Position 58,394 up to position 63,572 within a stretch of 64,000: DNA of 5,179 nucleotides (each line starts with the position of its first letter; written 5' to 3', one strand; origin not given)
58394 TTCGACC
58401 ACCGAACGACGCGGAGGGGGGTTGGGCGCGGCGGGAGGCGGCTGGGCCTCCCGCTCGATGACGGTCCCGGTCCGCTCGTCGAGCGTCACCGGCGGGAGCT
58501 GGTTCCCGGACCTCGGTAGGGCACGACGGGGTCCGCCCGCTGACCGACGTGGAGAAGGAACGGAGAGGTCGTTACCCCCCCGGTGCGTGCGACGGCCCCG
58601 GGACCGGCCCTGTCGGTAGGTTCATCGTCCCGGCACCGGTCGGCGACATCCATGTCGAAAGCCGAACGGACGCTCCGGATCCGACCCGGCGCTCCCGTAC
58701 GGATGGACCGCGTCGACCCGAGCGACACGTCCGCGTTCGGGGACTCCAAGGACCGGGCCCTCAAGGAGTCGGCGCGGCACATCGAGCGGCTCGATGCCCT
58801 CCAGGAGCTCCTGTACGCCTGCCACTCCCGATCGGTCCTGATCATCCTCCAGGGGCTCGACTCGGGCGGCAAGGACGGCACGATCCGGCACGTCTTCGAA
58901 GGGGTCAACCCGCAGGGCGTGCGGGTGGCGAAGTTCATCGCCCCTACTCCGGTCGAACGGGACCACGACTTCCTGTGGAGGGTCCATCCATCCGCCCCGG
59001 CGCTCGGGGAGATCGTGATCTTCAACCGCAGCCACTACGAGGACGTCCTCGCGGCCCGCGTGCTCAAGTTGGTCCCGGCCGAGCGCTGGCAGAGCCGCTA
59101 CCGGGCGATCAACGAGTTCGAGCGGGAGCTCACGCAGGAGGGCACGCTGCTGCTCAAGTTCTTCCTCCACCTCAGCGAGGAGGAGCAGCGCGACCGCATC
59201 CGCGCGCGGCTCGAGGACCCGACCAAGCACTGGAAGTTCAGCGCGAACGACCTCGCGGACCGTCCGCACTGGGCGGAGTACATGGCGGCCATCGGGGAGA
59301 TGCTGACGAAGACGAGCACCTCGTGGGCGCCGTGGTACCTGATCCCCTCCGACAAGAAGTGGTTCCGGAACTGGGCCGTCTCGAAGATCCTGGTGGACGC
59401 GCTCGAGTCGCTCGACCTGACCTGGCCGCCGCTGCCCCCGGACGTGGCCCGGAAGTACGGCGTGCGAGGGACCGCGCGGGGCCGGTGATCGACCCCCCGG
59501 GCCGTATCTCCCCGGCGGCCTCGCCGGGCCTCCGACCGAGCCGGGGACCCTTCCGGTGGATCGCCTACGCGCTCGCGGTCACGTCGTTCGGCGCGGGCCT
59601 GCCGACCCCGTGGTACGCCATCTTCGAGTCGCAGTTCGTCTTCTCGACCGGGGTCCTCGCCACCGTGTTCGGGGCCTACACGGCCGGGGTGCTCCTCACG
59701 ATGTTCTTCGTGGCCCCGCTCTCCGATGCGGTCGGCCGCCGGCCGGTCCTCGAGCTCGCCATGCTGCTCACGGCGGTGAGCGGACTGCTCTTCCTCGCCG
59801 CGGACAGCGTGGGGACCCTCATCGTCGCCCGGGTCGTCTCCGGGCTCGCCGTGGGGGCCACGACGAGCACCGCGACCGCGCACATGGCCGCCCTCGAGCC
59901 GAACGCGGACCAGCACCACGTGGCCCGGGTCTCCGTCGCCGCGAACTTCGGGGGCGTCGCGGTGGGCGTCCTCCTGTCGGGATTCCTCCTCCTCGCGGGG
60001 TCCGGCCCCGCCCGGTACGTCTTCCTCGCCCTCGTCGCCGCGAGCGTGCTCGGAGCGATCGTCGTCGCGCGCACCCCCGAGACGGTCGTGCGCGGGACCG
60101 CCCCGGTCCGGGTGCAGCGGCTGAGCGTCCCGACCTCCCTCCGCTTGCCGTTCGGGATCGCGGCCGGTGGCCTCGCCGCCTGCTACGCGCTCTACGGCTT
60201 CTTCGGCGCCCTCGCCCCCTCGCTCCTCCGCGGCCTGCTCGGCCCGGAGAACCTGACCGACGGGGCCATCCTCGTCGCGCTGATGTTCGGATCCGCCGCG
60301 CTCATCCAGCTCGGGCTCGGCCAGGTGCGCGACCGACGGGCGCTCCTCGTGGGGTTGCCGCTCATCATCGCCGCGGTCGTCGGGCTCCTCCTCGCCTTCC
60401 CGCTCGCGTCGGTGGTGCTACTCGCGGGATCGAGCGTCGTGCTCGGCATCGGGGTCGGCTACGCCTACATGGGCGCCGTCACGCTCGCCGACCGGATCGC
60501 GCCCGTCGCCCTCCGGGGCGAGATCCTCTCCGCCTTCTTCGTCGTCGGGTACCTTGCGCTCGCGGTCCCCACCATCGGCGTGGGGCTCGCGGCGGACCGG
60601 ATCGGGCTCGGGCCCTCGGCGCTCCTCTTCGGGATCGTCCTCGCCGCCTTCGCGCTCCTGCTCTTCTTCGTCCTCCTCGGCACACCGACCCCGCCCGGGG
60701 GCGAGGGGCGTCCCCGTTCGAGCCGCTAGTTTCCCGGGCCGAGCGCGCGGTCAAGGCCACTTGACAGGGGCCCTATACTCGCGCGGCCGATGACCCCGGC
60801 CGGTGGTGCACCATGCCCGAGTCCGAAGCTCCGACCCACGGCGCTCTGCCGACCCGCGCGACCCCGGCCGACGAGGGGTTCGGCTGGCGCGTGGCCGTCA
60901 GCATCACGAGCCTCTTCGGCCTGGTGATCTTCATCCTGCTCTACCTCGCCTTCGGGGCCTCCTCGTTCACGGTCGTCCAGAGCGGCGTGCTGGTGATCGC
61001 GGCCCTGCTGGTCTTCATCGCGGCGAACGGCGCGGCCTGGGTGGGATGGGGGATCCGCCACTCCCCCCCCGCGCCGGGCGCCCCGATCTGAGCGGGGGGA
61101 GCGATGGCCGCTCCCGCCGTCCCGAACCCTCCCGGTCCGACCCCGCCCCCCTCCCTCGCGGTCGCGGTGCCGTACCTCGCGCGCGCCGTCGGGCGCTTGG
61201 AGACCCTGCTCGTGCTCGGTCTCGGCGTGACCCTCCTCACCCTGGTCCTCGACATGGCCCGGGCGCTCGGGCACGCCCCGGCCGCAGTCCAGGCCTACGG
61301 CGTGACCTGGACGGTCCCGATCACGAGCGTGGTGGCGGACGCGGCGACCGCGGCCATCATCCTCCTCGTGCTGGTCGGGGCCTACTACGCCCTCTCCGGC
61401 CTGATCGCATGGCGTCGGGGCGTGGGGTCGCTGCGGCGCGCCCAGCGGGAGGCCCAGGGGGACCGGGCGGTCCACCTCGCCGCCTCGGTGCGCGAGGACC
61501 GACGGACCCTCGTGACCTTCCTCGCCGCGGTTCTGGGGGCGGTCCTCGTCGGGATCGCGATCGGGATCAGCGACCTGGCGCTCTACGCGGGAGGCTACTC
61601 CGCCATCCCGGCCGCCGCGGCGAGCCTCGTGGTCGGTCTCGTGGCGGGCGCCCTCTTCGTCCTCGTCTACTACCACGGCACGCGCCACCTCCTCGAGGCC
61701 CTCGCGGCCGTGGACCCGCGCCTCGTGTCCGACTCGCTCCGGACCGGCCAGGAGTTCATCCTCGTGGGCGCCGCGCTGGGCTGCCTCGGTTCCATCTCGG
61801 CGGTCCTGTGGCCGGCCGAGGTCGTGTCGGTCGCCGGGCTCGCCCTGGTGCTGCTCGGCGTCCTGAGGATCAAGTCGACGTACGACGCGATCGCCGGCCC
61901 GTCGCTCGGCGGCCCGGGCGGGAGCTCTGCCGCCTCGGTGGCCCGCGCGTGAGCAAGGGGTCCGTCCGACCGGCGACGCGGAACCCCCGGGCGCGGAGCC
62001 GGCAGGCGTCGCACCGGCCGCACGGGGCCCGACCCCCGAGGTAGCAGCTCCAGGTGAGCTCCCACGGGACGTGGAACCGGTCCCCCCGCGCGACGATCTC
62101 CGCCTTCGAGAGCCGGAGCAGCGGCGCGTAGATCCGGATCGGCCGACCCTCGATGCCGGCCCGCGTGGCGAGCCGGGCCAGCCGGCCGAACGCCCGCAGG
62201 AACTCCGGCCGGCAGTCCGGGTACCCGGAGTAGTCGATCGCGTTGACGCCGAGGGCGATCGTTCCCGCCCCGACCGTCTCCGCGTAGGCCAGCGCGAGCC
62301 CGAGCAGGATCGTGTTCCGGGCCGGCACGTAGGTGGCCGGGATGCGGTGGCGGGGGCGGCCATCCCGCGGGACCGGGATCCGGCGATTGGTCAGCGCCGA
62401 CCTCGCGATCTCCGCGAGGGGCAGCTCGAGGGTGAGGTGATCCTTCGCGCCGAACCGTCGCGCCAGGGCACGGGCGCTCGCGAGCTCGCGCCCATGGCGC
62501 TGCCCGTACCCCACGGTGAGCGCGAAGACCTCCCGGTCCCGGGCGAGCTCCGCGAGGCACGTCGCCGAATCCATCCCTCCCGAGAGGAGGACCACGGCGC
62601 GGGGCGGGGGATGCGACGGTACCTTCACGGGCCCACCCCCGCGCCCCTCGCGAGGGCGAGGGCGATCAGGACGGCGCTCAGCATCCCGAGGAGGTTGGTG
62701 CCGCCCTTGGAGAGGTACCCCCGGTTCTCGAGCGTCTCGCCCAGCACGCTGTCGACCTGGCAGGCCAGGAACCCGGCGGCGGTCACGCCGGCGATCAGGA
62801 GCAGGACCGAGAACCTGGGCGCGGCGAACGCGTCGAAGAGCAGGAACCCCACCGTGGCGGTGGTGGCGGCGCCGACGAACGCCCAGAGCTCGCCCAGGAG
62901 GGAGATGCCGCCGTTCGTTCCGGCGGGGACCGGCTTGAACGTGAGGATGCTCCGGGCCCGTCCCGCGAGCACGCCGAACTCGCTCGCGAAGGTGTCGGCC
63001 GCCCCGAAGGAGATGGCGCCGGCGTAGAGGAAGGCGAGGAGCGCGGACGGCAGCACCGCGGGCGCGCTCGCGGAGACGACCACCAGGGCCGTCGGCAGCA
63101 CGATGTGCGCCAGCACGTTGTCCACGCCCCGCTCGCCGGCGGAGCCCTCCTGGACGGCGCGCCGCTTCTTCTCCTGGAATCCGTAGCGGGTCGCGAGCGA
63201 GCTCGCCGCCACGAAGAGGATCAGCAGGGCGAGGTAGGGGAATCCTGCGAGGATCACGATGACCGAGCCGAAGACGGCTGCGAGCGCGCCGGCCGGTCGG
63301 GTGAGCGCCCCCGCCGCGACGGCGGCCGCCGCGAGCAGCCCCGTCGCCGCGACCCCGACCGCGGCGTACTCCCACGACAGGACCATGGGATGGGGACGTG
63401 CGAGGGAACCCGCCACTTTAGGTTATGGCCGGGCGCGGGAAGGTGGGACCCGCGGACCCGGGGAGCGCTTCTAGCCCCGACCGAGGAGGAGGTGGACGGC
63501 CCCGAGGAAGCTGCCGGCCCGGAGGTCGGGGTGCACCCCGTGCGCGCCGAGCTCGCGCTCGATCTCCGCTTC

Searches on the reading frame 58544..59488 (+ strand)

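Call 83: search_protein_families(library=pfam, proteins=[window:58544-59488:+], max_evalue=0.0001)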
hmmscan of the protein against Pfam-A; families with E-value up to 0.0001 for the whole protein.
window:58544-59488:+ (314 aa): 1 family
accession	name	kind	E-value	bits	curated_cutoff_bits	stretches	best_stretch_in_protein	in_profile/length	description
PF03976.20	PPK2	-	1.7e-69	234.3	22.3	1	68-289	3-223/229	Polyphosphate kinase 2 (PPK2)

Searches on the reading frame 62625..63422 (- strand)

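Call 84: search_protein_families(library=pfam, proteins=[window:62625-63422:-], max_evalue=0.0001)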
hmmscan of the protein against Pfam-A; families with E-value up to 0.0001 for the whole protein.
window:62625-63422:- (265 aa): 1 family
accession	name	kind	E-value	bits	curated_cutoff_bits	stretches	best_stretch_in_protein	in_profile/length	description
PF01940.21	DUF92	-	1.8e-44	152.4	27.5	1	27-239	3-216/251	Integral membrane protein DUF92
